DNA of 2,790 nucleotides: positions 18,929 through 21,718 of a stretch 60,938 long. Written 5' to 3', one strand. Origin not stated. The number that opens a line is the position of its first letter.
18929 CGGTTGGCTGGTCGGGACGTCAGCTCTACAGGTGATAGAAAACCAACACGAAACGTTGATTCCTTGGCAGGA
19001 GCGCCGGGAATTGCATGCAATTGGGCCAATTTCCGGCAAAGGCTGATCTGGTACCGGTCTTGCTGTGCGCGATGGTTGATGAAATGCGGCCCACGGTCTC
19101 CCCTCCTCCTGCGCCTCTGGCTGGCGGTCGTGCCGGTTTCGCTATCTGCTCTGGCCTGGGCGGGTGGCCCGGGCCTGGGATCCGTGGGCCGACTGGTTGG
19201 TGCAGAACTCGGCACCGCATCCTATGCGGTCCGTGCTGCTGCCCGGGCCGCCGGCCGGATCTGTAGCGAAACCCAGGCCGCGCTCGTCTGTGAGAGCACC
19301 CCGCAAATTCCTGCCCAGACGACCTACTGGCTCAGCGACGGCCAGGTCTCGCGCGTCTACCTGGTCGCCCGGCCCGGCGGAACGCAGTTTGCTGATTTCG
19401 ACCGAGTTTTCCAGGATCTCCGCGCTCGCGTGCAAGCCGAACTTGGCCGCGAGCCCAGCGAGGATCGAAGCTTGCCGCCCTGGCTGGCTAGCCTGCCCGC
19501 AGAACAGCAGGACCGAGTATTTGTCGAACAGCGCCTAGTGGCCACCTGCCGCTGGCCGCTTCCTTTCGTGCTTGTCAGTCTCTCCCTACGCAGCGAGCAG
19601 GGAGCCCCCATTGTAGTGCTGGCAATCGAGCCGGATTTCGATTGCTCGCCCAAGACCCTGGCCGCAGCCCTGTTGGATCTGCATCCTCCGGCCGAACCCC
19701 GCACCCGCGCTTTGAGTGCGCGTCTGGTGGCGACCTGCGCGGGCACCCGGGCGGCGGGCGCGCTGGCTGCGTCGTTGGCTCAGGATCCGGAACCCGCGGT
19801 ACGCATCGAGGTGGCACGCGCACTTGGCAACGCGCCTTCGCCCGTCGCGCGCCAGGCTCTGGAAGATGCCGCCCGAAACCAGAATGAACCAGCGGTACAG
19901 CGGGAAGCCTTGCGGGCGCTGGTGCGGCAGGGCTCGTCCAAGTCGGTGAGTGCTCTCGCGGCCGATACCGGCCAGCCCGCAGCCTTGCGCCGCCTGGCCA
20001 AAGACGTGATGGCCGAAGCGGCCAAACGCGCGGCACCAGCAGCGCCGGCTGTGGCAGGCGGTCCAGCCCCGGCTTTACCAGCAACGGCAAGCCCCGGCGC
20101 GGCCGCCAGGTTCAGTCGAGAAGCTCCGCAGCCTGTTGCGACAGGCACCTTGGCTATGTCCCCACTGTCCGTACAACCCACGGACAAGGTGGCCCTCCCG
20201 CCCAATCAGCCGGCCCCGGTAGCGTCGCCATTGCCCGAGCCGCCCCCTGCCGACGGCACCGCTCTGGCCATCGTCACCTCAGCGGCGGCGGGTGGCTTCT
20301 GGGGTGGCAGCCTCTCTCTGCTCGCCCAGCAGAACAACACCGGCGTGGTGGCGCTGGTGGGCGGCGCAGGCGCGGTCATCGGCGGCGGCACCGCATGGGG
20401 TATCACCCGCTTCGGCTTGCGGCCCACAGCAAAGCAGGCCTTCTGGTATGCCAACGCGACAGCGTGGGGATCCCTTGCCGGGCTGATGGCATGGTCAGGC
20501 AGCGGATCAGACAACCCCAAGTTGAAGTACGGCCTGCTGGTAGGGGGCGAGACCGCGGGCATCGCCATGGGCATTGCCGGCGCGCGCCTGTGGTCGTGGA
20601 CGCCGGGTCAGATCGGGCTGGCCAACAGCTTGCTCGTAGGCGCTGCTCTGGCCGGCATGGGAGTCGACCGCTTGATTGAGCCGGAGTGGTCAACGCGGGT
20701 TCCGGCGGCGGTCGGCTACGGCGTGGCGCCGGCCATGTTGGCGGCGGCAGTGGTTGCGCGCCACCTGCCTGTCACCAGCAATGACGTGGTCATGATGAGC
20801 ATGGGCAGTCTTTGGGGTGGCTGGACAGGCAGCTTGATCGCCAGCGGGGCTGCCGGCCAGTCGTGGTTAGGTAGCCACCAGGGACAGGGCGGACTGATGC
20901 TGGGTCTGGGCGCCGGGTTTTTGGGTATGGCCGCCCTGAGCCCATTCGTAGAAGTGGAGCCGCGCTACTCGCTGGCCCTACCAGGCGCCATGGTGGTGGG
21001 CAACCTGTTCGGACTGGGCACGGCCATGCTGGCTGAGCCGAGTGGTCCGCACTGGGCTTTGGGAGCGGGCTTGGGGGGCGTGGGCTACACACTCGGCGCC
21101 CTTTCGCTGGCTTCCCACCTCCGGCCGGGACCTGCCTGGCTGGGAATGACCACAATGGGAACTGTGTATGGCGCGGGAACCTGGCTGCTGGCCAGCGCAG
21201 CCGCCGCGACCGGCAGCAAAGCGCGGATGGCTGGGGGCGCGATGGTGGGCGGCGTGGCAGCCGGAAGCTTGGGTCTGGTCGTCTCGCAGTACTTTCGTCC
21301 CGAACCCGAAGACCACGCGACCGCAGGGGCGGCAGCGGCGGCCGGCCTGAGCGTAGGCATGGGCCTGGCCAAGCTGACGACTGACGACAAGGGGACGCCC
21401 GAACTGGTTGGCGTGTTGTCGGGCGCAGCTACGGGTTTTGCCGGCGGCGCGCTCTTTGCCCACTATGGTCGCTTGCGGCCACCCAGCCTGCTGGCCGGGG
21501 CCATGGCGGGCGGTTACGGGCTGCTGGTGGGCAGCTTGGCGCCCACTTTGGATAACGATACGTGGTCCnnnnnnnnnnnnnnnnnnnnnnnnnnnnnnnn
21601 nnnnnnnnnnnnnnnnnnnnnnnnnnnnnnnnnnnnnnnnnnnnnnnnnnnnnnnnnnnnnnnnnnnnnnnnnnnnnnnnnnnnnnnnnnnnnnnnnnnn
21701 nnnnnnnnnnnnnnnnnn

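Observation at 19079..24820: Giant (~1,900 aa) HEAT-repeat protein whose C-terminal ~1,450 aa is a tandem array of ~240-aa glycine-zipper hydrophobic modules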

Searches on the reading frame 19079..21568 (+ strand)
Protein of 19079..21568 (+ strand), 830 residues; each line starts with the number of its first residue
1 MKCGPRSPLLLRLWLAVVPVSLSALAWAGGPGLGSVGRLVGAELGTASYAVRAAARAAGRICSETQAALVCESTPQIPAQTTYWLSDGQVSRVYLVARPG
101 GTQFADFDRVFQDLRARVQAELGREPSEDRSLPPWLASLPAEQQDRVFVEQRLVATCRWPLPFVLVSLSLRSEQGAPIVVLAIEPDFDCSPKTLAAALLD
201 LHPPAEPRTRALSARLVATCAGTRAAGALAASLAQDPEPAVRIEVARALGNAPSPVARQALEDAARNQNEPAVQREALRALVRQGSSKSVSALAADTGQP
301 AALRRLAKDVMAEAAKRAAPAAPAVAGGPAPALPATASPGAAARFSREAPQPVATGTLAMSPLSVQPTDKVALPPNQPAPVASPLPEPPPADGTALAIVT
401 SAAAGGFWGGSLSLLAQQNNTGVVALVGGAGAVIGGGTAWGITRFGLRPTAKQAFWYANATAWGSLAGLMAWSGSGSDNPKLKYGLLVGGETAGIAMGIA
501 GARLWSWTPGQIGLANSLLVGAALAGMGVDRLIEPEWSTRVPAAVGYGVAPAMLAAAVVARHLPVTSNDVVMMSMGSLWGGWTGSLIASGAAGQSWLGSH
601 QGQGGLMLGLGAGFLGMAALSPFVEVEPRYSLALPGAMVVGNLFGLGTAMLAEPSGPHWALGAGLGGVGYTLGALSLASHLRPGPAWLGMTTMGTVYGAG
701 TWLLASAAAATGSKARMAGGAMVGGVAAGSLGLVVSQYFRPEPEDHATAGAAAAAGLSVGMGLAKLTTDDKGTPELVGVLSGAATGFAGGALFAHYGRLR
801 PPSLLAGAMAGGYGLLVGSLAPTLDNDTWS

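Call 52: predict_structure(alignment_id=A2)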
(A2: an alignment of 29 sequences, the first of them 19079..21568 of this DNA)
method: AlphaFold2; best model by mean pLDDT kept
length: 830 residues; sequences in the alignment: 29
mean_pLDDT: 80.8   pTM: 0.48
mean pLDDT of the five models: 80.8, 76.5, 73.8, 73.4, 68.5
residues with pLDDT >= 90: 313; 70-90: 351; 50-70: 85; < 50: 81
segments of 3 or more residues with pLDDT < 50: 1-6, 17-26, 322-380
pLDDT, mean of each block of 10 residues (from residue 1): 41 48 45 80 87 85 89 73 88 88 85 93 91 89 86 90 90 88 86 88 92 91 91 95 96 93 93 96 94 95 96 84 42 36 34 34 37 42 60 83 84 85 84 63 72 90 92 89 91 90 89 92 90 77 85 92 84 88 93 84 93 91 75 81 94 90 93 84 86 91 84 82 93 89 83 85 80 84 87 68 64 63 55
secondary structure, 60 per line:
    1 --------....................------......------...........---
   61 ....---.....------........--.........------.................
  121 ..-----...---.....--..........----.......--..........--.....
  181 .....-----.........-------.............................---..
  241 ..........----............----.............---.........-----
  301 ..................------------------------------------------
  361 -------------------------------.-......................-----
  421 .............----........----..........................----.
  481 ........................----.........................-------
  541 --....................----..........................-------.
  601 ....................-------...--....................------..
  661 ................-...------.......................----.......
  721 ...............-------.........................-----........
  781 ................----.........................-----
elements in order (helices of 4 or more, strands of 3 or more residues): H9-28 H35-40 H48-57 E61-64 E68-72 E79-86 E89-97 H104-122 E128-130 H134-138 H141-150 E155-161 E164-173 E176-185 H191-199 H207-235 H239-250 H255-266 H271-283 H287-295 H301-318 H394-415 H421-433 H438-445 H451-475 H480-504 H509-533 H543-562 H567-592 H600-620 H633-652 H659-676 H687-709 H714-735 H743-767 H773-796 H801-825

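Call 54: fold_search(model_id=the predicted structure, library=pdb)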
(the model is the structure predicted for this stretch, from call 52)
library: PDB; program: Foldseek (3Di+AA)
matches with E <= 10: 782; with E <= 0.001: 0
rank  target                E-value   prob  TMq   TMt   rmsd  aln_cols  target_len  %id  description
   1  5dcq_B                3.6e-03  1.00  0.14  0.64   3.6       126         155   24  Crystal structure of bacterial adhesin, FNE from Streptococcus equi spp. equi. (released 2016-06-29)
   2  5dcq_A                3.9e-03  1.00  0.13  0.62   3.6       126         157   24  Crystal structure of bacterial adhesin, FNE from Streptococcus equi spp. equi. (released 2016-06-29)
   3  7q1f_D                4.1e-03  1.00  0.13  0.60   4.9       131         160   24  CPAP:TUBULIN:IE5 ALPHAREP COMPLEX (released 2022-04-20)
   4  6veh                  5.2e-03  1.00  0.13  0.53   5.3       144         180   22  Computationally designed C3-symmetric homotrimer from HEAT repeat protein (released 2020-08-05)
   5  9t1m_A                6.1e-03  1.00  0.14  0.64   3.5       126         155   23  Nuclear export protein/Non-structural protein 2 (NEP/NS2) in complex with artificial alpha Rep protein (released 2025-11-12)
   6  4xvp_D                7.2e-03  1.00  0.14  0.62   3.7       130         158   25  X-ray structure of bGFP-C / EGFP complex (released 2015-08-19)
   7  7q1f_U                7.2e-03  1.00  0.13  0.62   4.1       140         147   21  CPAP:TUBULIN:IE5 ALPHAREP COMPLEX (released 2022-04-20)
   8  5dcq_C                8.2e-03  1.00  0.13  0.62   3.7       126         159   24  Crystal structure of bacterial adhesin, FNE from Streptococcus equi spp. equi. (released 2016-06-29)
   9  7q1e_C                8.8e-03  1.00  0.13  0.60   3.7       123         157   23  CPAP:TUBULIN:IIH5 ALPHAREP COMPLEX (released 2022-04-13)
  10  6fsq                  1.0e-02  1.00  0.14  0.29   3.9       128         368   23  Structure of A3_bGFPD, an artificial bi-domain protein based on two different alphaRep domains : A3 and a GFP binding do (released 2018-08-08)
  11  3ltj                  1.1e-02  1.00  0.14  0.53   3.7       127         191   23  Structure of a new family of artificial alpha helicoidal repeat proteins (alpha-Rep) based on thermostable HEAT-like rep (released 2010-10-13)
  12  9t1m_E                1.2e-02  1.00  0.13  0.64   3.4       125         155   23  Nuclear export protein/Non-structural protein 2 (NEP/NS2) in complex with artificial alpha Rep protein (released 2025-11-12)
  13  7q1f_C                1.2e-02  1.00  0.14  0.47   3.7       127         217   25  CPAP:TUBULIN:IE5 ALPHAREP COMPLEX (released 2022-04-20)
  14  6gx7_E                1.4e-02  1.00  0.14  0.54   3.7       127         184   23  Tubulin-CopN-alphaRep complex (released 2019-04-24)
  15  6g4j_B                1.8e-02  1.00  0.13  0.79   2.8       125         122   25  Structure of the protein kinase YabT from Bacillus subtilis in complex with an alphaREP crystallization helper (released 2019-01-30)
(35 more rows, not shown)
